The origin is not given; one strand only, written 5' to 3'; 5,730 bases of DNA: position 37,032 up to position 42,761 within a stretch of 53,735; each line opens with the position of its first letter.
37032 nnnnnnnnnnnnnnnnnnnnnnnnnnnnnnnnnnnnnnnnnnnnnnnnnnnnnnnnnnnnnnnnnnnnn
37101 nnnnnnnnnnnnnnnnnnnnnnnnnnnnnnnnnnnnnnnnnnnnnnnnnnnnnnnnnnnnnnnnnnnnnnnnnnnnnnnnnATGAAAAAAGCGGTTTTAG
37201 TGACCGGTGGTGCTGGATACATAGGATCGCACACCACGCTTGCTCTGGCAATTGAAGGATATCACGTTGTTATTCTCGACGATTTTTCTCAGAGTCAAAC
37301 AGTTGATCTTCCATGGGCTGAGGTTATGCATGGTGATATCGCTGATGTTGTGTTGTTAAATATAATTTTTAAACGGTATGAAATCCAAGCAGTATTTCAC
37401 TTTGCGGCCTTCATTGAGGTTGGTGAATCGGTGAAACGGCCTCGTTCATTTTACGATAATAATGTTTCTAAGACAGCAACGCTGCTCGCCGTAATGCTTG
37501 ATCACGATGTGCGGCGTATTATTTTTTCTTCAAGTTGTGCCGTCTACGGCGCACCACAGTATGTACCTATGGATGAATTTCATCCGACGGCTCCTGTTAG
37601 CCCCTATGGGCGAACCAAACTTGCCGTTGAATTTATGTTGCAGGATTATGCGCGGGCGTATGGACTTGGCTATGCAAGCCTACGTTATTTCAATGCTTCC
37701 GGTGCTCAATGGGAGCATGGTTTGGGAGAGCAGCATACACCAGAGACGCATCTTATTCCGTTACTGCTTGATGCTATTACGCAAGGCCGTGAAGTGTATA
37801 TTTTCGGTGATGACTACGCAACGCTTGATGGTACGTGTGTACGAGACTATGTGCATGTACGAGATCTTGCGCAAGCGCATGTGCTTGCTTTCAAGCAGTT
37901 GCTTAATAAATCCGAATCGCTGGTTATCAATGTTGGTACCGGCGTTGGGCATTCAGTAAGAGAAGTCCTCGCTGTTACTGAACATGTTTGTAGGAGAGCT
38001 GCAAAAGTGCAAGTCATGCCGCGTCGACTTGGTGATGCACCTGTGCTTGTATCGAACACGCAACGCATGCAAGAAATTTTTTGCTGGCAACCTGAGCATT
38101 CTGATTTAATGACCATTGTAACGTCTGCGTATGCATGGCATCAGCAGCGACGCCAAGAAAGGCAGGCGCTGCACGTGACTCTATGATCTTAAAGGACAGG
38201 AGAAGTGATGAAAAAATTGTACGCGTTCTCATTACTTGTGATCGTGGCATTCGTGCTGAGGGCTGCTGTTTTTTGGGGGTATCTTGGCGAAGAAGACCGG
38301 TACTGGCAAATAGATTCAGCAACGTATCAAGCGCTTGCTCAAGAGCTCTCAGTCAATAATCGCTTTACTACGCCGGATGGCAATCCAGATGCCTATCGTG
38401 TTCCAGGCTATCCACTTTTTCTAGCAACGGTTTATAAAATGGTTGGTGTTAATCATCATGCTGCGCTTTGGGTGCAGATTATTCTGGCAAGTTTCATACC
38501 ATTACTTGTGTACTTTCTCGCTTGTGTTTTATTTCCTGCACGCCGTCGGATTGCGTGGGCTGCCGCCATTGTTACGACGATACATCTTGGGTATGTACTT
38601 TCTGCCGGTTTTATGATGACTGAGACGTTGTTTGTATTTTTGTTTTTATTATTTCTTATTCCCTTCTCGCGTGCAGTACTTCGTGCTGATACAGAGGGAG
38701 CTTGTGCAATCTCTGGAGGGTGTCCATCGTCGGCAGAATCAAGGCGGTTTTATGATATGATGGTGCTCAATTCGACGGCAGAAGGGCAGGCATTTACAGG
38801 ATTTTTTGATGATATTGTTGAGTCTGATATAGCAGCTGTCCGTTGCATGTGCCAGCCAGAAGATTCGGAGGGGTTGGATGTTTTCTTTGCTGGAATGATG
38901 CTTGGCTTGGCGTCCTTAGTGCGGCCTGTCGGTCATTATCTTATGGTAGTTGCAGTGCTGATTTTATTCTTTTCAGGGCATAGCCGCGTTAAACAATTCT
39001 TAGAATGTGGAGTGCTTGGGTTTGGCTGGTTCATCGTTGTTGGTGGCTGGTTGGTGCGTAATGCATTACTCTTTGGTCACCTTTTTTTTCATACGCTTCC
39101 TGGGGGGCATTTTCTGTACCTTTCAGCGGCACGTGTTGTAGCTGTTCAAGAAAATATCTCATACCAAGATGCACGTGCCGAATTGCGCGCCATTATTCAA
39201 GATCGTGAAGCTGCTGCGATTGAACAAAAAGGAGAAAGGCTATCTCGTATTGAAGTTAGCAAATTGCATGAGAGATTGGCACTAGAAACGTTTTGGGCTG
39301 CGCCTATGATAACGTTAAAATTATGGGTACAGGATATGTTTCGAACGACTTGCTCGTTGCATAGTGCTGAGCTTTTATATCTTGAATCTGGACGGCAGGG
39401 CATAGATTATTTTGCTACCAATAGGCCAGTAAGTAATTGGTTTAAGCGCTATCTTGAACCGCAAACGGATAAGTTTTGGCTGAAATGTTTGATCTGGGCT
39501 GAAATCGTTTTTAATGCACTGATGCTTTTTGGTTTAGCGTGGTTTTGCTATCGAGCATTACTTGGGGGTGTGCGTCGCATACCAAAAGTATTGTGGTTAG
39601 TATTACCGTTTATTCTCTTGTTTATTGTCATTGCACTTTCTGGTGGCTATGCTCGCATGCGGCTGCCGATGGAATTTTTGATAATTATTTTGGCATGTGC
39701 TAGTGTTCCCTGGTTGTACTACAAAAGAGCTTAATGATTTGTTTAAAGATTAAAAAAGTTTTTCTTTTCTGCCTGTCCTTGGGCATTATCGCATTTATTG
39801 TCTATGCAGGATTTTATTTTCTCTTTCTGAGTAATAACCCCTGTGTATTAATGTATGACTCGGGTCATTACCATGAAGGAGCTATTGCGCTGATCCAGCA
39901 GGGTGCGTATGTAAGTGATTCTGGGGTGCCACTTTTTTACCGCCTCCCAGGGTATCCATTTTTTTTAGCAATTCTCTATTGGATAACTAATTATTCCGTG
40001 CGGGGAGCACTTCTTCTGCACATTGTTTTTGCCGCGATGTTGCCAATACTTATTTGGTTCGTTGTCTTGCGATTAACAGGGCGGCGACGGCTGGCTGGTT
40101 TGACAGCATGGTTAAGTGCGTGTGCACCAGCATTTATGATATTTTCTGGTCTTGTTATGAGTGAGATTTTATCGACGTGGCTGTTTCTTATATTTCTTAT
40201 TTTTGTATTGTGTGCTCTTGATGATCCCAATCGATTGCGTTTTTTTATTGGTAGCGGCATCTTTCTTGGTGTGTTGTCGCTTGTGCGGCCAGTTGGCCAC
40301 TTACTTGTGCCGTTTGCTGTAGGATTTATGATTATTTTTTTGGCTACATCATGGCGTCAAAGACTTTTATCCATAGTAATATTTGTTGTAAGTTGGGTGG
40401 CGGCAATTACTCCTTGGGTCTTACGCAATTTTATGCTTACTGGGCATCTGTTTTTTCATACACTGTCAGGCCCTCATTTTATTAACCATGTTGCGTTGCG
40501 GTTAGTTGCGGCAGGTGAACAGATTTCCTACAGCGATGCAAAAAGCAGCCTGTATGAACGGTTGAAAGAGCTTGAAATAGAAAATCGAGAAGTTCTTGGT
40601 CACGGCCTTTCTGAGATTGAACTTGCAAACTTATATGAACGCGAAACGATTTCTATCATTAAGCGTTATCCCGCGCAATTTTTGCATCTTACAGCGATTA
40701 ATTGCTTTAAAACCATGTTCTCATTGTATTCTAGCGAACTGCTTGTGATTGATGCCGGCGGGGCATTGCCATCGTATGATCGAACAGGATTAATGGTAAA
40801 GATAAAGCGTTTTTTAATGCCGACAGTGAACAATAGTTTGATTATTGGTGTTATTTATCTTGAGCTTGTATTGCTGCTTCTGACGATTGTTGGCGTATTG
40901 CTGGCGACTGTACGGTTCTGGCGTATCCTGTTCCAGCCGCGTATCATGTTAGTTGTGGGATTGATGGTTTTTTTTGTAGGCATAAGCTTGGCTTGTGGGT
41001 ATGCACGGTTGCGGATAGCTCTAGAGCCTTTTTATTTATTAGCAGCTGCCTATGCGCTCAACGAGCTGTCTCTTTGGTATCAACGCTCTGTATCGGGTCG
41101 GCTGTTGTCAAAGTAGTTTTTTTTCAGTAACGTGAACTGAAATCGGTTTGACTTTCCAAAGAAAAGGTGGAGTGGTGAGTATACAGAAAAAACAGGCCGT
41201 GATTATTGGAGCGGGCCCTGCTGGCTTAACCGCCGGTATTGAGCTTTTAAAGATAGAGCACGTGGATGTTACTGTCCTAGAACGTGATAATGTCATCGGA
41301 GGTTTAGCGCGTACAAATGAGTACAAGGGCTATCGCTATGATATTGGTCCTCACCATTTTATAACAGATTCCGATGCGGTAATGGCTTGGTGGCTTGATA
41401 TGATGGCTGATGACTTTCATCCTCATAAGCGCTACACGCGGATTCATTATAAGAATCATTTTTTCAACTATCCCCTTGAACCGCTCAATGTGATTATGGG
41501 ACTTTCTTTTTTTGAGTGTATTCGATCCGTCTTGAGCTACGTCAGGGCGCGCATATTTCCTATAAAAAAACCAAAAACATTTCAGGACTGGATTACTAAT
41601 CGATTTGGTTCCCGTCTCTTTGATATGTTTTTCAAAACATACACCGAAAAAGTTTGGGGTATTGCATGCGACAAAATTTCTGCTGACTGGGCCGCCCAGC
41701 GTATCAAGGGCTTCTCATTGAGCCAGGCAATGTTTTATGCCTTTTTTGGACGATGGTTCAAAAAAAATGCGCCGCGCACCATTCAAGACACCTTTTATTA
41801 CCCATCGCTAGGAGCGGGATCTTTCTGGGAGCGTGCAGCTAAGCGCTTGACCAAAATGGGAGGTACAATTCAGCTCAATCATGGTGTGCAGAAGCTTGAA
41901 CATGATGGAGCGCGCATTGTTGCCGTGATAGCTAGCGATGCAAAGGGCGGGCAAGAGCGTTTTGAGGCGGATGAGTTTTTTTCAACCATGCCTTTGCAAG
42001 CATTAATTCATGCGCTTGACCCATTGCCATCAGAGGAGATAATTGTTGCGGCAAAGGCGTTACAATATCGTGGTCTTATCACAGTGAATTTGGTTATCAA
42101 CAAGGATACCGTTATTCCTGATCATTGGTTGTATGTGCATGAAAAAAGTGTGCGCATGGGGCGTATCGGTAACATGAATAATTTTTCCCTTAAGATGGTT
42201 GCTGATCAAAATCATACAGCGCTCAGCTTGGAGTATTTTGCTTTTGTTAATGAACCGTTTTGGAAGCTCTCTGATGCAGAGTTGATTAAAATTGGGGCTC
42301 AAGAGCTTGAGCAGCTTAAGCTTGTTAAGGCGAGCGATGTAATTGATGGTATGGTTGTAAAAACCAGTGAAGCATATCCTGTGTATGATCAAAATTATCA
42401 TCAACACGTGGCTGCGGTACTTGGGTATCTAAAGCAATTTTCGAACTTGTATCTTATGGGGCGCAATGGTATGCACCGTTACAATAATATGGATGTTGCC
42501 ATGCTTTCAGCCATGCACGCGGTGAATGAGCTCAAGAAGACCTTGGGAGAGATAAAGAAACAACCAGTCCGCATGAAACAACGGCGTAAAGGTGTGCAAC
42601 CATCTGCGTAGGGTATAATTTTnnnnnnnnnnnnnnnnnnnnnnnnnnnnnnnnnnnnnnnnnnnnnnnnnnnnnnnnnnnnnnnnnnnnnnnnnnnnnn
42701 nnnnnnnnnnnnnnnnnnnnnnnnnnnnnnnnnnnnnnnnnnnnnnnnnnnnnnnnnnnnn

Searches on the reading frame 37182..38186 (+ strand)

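Call 76: search_protein_families(library=pfam, proteins=[window:37182-38186:+], max_evalue=0.001)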
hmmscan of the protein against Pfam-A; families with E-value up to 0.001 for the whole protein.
window:37182-38186:+ (334 aa): 7 families
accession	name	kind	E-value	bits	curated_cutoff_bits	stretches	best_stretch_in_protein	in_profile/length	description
PF01370.27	Epimerase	-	3.2e-57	194.1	20.9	1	5-252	1-240/240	NAD dependent epimerase/dehydratase family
PF16363.11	GDP_Man_Dehyd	-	1.2e-48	166.7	27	1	6-306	1-323/332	GDP-mannose 4,6 dehydratase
PF01073.25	3Beta_HSD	-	1.3e-13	51.1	22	1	6-146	1-150/280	3-beta hydroxysteroid dehydrogenase/isomerase family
PF04321.23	RmlD_sub_bind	-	2.4e-11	43.7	27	1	5-156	3-139/287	RmlD substrate binding domain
PF02719.21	Polysacc_synt_2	-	4.3e-09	36.4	20.2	1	5-160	1-156/293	Polysaccharide biosynthesis protein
PF05368.20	NmrA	-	6.5e-06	26.4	27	1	1-118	1-107/298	NmrA-like family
PF13460.12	NAD_binding_10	-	6.1e-05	23.4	27.2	1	9-126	1-107/184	NAD(P)H-binding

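Call 78: search_protein_families(library=ncbifam, proteins=[window:37182-38186:+], max_evalue=0.001)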
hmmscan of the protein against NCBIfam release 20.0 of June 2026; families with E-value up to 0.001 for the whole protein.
window:37182-38186:+ (334 aa): 24 families
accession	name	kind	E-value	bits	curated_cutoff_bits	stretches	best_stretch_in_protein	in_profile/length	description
TIGR01179.1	galE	equivalog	4.4e-116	387.3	262.3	1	4-325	1-330/332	UDP-glucose 4-epimerase GalE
NF007956.0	PRK10675.1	subfamily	1.3e-73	248.1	394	1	4-323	2-332/338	UDP-glucose 4-epimerase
TIGR04180.1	EDH_00030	hypoth_equivalog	2e-33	115.7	475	1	5-306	1-296/297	NAD-dependent 4,6-dehydratase LegB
TIGR01181.1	dTDP_gluc_dehyt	equivalog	3.7e-33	115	365.1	1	5-325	2-316/321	dTDP-glucose 4,6-dehydratase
TIGR02197.1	heptose_epim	equivalog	4.7e-30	104.8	274.6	1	5-279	1-269/316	ADP-glyceromanno-heptose 6-epimerase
TIGR03466.1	HpnA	hypoth_equivalog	1.6e-19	70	367.65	1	4-159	2-158/327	hopanoid-associated sugar epimerase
NF043036.1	ErythonDh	equivalog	2.5e-16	59.8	325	1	5-159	3-166/321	D-erythronate dehydrogenase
NF011728.1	PRK15181.1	equivalog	4e-16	59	760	1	3-262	16-274/348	Vi polysaccharide biosynthesis UDP-N-acetylglucosaminuronic acid C-4 epimerase TviC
NF047922.1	GDPFucSynFcl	equivalog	1.3e-15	57.6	500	1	2-325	2-306/308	GDP-L-fucose synthase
NF007582.0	PRK10217.1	equivalog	1.3e-15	57.3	698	1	3-271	2-268/355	dTDP-glucose 4,6-dehydratase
TIGR02622.1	CDP_4_6_dhtase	equivalog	2.2e-15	56.7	278.45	1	2-329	4-340/352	CDP-glucose 4,6-dehydratase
NF007490.0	PRK10084.1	subfamily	2.8e-14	52.9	649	2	5-104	3-110/361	dTDP-glucose 4,6-dehydratase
NF008360.0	PRK11150.1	equivalog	1.6e-13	50.6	452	1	5-267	2-251/310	ADP-glyceromanno-heptose 6-epimerase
NF042422.1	oxyalk_red_OleD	equivalog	3.9e-13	49.5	580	1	5-243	3-221/329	2-alkyl-3-oxoalkanoate reductase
TIGR01472.1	gmd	equivalog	1.3e-10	41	415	1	48-266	58-264/342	GDP-mannose 4,6-dehydratase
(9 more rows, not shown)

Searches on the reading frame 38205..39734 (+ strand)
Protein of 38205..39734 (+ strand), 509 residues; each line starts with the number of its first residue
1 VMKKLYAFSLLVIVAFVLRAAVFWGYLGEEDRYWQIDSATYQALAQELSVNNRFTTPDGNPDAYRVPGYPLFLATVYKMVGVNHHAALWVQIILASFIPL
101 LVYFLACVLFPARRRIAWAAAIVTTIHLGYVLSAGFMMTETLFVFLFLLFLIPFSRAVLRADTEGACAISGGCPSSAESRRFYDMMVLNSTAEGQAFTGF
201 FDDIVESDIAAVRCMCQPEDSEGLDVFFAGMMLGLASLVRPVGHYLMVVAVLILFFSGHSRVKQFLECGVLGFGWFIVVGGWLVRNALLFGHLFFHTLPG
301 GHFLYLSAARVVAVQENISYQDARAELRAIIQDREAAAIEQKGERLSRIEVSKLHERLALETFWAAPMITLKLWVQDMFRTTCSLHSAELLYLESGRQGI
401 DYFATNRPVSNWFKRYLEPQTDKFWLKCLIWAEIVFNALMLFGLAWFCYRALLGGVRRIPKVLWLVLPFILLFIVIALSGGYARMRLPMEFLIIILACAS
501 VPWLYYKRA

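Call 20: search_protein_families(library=ncbifam, proteins=[window:38205-39734:+], max_evalue=0.00001)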
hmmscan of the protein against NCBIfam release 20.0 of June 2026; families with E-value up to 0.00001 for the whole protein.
window:38205-39734:+ (509 aa): 0 families

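Call 76: search_protein_families(library=pfam, proteins=[window:38205-39734:+], max_evalue=0.001)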
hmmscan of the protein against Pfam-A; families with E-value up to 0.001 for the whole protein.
window:38205-39734:+ (509 aa): 1 family
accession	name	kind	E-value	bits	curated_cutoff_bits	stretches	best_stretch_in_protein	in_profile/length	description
PF13231.12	PMT_2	-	0.00025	21.7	26.1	1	67-161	4-96/160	Dolichyl-phosphate-mannose-protein mannosyltransferase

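Call 78: search_protein_families(library=ncbifam, proteins=[window:38205-39734:+], max_evalue=0.001)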
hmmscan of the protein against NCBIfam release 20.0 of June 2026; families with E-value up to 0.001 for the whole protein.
window:38205-39734:+ (509 aa): 0 families

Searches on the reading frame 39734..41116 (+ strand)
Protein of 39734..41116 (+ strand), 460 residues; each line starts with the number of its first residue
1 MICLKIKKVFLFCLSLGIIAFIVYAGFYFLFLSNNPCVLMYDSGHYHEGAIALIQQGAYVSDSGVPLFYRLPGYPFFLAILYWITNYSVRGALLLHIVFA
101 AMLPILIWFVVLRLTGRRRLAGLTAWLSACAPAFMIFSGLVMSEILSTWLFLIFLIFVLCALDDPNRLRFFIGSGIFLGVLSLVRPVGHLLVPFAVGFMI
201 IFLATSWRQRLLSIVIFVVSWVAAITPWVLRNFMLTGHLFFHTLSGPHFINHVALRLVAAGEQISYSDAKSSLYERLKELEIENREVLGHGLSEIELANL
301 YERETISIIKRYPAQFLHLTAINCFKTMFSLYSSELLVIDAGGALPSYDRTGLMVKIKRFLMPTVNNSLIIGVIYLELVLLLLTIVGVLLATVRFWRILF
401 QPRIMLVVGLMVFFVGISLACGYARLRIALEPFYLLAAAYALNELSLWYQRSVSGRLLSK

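Call 20: search_protein_families(library=ncbifam, proteins=[window:39734-41116:+], max_evalue=0.00001)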
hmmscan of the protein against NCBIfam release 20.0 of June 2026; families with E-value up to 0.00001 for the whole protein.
window:39734-41116:+ (460 aa): 0 families

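Call 76: search_protein_families(library=pfam, proteins=[window:39734-41116:+], max_evalue=0.001)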
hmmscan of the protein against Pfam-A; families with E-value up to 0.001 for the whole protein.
window:39734-41116:+ (460 aa): 1 family
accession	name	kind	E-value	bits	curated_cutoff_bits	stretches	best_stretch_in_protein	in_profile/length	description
PF13231.12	PMT_2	-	3.8e-06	27.6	26.1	1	72-222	4-153/160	Dolichyl-phosphate-mannose-protein mannosyltransferase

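Call 78: search_protein_families(library=ncbifam, proteins=[window:39734-41116:+], max_evalue=0.001)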
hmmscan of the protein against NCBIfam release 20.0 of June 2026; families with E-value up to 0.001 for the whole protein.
window:39734-41116:+ (460 aa): 1 family
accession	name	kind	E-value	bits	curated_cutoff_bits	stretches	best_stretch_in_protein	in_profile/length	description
NF047440.1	LA3751_2_3_fam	subfamily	0.00057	18.8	200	1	74-240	81-248/460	LA_3751/LA_3752 family putative glycosyltransferase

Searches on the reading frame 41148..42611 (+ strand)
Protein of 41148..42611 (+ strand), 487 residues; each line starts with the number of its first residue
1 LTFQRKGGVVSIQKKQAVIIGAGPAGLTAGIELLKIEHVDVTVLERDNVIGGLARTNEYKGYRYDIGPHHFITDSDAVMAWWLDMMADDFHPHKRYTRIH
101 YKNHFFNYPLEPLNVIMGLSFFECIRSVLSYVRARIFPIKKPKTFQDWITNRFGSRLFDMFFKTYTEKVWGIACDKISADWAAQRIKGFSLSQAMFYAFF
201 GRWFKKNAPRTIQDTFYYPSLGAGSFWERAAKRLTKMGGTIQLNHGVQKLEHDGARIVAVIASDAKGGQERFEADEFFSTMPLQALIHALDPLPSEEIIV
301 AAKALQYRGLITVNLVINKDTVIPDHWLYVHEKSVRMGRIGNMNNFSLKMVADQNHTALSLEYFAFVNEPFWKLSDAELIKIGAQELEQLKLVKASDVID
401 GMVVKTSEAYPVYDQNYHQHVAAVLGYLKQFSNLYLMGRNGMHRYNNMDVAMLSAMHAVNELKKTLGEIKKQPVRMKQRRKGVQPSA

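Call 20: search_protein_families(library=ncbifam, proteins=[window:41148-42611:+], max_evalue=0.00001)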
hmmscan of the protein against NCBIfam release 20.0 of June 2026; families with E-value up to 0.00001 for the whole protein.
window:41148-42611:+ (487 aa): 18 families
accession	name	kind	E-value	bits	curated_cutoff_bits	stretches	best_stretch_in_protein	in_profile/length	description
NF005548.0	PRK07208.1-4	equivalog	8e-161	535.9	389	1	13-463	2-451/488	hypothetical protein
NF005545.0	PRK07208.1-1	equivalog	2.7e-144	481.3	451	1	14-462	7-461/504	hypothetical protein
NF005546.0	PRK07208.1-2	equivalog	1.2e-135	453.1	418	2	94-464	115-504/527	hypothetical protein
NF005547.0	PRK07208.1-3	equivalog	2.2e-105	353.1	380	1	13-461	3-440/465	hypothetical protein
NF005549.0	PRK07208.1-5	equivalog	9.5e-90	301.5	587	2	94-465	116-514/534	hypothetical protein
NF005560.0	PRK07233.1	equivalog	7.3e-34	117.3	252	1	17-464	3-426/435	hypothetical protein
TIGR03467.1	HpnE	equivalog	7.8e-15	55.1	283.05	1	18-322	2-299/430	hydroxysqualene dehydroxylase HpnE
TIGR00562.1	proto_IX_ox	equivalog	9e-14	50.9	97.85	1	14-436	2-440/470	protoporphyrinogen oxidase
TIGR00031.1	UDP-GALP_mutase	equivalog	4.7e-13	48.9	303.75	1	17-187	4-176/378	UDP-galactopyranose mutase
TIGR02734.1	crtI_fam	subfamily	2.7e-12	46.2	238.1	1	17-80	1-62/504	phytoene desaturase family protein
NF008841.0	PRK11883.1-1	equivalog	4e-11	42.5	517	1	15-83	4-74/453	protoporphyrinogen oxidase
TIGR02731.1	phytoene_desat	equivalog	1.2e-10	40.7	569.4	1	233-458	222-448/453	15-cis-phytoene desaturase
TIGR02733.1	desat_CrtD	equivalog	2.7e-10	39.5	549.7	1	15-67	2-53/492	C-3',4' desaturase CrtD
NF008843.0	PRK11883.1-3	equivalog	1.1e-09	37.9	406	1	15-79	2-67/424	protoporphyrinogen oxidase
NF058655.1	CrtID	equivalog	1.4e-09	37.3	640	1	18-72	2-55/478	bifunctional phytoene desaturase/3,4-desaturase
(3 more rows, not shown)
